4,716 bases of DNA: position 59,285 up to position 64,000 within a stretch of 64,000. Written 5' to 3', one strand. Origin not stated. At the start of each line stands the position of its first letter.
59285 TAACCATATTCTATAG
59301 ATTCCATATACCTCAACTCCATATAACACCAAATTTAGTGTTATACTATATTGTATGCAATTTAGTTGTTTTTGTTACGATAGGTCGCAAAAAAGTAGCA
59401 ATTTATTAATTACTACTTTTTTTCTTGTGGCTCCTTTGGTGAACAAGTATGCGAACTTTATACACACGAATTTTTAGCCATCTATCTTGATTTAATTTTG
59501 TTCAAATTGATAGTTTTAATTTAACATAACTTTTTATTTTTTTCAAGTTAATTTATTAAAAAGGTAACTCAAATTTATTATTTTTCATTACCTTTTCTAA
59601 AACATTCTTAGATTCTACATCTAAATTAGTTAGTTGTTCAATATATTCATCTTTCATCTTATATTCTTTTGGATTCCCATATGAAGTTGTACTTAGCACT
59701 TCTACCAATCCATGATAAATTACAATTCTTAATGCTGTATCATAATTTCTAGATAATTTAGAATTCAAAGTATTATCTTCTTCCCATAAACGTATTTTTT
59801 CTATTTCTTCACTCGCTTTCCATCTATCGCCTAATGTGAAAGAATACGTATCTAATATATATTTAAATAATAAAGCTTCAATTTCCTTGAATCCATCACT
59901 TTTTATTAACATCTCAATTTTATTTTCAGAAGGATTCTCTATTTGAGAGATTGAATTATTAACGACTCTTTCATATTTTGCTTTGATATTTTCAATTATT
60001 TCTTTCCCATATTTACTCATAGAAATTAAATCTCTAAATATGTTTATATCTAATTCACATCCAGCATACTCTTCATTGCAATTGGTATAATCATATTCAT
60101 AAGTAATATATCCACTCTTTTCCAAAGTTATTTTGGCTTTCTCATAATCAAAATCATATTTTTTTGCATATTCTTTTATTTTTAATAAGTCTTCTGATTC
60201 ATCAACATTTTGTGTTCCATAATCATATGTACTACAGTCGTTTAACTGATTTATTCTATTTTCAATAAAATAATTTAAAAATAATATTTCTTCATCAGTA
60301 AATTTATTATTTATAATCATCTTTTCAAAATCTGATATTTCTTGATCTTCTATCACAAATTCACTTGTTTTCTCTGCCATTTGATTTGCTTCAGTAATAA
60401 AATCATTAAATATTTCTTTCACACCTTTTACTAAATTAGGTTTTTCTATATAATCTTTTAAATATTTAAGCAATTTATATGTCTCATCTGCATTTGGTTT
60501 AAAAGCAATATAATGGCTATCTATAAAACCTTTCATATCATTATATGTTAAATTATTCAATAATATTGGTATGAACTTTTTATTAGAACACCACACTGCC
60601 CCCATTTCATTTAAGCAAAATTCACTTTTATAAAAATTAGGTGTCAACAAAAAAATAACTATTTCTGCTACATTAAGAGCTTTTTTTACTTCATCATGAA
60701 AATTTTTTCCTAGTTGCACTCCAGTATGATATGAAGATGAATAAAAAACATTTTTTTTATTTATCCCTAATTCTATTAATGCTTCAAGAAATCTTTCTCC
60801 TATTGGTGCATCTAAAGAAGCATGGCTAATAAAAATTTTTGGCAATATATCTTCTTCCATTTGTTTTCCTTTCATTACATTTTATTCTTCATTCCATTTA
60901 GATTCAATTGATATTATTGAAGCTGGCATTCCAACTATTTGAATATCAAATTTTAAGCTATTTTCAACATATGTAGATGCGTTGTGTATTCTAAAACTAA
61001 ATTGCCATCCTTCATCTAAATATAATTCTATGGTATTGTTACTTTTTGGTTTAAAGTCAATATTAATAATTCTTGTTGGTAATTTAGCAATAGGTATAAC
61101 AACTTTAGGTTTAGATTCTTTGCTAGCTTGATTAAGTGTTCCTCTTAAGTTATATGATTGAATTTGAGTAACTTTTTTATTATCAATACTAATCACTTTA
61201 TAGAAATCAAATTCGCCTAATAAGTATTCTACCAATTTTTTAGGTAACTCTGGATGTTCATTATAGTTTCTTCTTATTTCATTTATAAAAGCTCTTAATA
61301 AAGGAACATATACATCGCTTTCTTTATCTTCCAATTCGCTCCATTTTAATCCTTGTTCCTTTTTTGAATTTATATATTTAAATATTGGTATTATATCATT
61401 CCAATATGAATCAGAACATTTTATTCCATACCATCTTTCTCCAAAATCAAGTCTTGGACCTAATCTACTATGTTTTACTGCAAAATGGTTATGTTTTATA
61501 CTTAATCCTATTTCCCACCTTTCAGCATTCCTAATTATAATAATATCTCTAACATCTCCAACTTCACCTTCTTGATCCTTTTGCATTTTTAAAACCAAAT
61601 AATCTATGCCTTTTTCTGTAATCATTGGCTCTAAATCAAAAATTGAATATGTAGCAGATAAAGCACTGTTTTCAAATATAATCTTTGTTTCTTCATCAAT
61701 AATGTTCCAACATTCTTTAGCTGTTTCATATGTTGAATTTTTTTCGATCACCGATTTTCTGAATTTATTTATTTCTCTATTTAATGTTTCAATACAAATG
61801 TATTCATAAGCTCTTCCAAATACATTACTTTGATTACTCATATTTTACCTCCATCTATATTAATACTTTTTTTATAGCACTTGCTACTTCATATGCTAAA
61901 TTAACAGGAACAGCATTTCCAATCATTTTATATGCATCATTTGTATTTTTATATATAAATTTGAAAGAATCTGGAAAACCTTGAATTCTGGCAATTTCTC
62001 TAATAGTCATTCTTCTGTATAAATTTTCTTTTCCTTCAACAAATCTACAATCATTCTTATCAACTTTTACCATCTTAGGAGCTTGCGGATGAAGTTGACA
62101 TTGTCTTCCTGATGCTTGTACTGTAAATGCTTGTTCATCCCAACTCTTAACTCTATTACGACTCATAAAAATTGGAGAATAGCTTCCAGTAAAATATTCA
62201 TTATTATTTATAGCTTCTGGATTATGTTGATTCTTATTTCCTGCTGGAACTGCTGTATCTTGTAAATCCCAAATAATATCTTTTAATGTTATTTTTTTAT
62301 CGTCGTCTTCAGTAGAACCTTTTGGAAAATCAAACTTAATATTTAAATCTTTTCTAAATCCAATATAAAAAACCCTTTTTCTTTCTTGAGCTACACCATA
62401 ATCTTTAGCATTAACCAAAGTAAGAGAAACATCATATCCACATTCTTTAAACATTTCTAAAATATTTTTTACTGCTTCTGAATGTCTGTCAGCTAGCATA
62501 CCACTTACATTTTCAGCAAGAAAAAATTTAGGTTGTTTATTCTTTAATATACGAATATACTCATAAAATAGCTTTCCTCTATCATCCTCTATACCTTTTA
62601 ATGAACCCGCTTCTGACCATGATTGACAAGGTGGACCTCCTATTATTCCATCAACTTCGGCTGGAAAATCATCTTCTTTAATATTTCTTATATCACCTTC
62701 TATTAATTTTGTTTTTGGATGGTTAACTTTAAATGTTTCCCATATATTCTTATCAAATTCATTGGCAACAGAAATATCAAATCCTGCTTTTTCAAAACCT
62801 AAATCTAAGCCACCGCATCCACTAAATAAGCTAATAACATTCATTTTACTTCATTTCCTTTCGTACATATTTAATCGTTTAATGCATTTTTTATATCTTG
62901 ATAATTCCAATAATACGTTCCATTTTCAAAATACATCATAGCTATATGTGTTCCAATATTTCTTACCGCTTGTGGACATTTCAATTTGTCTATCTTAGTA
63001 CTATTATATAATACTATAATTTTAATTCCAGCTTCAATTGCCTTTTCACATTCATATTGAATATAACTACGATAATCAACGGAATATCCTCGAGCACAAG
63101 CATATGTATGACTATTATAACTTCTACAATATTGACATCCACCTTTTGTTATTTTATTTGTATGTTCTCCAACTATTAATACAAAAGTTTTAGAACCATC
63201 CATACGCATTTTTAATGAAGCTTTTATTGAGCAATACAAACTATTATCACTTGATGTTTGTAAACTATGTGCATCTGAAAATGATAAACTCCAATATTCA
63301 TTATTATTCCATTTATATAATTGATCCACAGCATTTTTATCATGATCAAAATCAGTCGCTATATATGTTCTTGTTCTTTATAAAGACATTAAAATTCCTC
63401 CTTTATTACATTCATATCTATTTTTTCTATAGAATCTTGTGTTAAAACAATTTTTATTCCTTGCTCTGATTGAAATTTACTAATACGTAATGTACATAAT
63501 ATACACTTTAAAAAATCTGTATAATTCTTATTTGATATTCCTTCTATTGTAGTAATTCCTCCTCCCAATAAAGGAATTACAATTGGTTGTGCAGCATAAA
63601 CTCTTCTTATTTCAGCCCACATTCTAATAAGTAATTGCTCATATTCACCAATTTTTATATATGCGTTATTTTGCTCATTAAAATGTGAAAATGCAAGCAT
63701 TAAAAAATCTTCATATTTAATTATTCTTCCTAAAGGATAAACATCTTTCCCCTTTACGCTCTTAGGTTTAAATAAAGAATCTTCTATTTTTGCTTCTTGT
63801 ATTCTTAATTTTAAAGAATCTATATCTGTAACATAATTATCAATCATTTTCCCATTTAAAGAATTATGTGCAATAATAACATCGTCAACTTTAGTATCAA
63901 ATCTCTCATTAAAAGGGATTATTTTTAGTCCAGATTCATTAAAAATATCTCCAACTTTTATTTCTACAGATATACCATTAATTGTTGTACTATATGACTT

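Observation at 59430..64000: Defence island: Macro-domain ThsA-like gene, TIR-like ThsB-like gene, HaeIII-like R-M pair and a large TIR fusion protein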

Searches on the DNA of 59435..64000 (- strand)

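Call 77: search_dna_similar(query=window:59435-64000:-, collection=plasmids, mode=distant, max_rows=10)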
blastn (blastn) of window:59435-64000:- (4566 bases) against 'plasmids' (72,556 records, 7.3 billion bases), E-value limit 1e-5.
Records with a match: 54; places in all: 60; records where one place covers at least 80% of the query: 0.
Best place of each record, by identity: 80-90% 6; 60-80% 48.
By first word of the organism name: Clostridium 14; Escherichia 8; Psychrobacter 4; Lysinibacillus 4; Proteus 3; Lactobacillus 2; Neisseria 2; Finegoldia 2; Moraxella 2; Aureispira 2; and 11 more.
By predicted mobility (MOB-suite, as given by PLSDB): non-mobilizable 38; mobilizable 9; conjugative 7.
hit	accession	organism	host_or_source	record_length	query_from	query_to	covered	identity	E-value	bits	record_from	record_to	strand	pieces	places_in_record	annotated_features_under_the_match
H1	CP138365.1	Streptococcus agalactiae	Homo sapiens,cell culture,urine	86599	1153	3117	38%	70.1%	2e-113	750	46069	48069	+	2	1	DNA cytosine methyltransferase | HaeIII family restriction endonuclease | helix-turn-helix transcriptional regulator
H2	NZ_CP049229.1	Lactobacillus iners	Homo sapiens,whole ...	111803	1155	2143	22%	71.2%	3e-135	491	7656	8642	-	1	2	DNA cytosine methyltransferase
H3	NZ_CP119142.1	Neisseria gonorrhoeae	Homo sapiens,whole organism,synovial ...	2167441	1157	2134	21%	70.4%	3e-123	452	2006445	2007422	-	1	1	none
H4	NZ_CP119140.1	Neisseria gonorrhoeae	Homo sapiens,whole organism,blood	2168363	1157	2134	21%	70.3%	1e-121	447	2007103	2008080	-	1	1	none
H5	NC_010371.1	Finegoldia magna ATCC 29328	-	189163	1155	2132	21%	69.9%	3e-109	406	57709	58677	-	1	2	DNA cytosine methyltransferase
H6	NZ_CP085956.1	Finegoldia magna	-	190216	1155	2132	21%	69.9%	3e-109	406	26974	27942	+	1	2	DNA cytosine methyltransferase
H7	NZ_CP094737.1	Staphylococcus delphini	Camel,nasal swab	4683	1164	2140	21%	69.8%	4e-108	402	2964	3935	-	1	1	DNA cytosine methyltransferase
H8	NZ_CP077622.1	Clostridium estertheticum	single colony,bovine feces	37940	1153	2095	21%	66.0%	4e-51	213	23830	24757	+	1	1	DNA cytosine methyltransferase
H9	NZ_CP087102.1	Clostridium estertheticum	single colony,Vacuum packed lamb meat ...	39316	1153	2095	21%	65.8%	2e-48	204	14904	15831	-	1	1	DNA cytosine methyltransferase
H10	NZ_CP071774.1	Proteus mirabilis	fresh-cut fruits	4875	1187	2107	20%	66.6%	2e-61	246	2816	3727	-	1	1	DNA cytosine methyltransferase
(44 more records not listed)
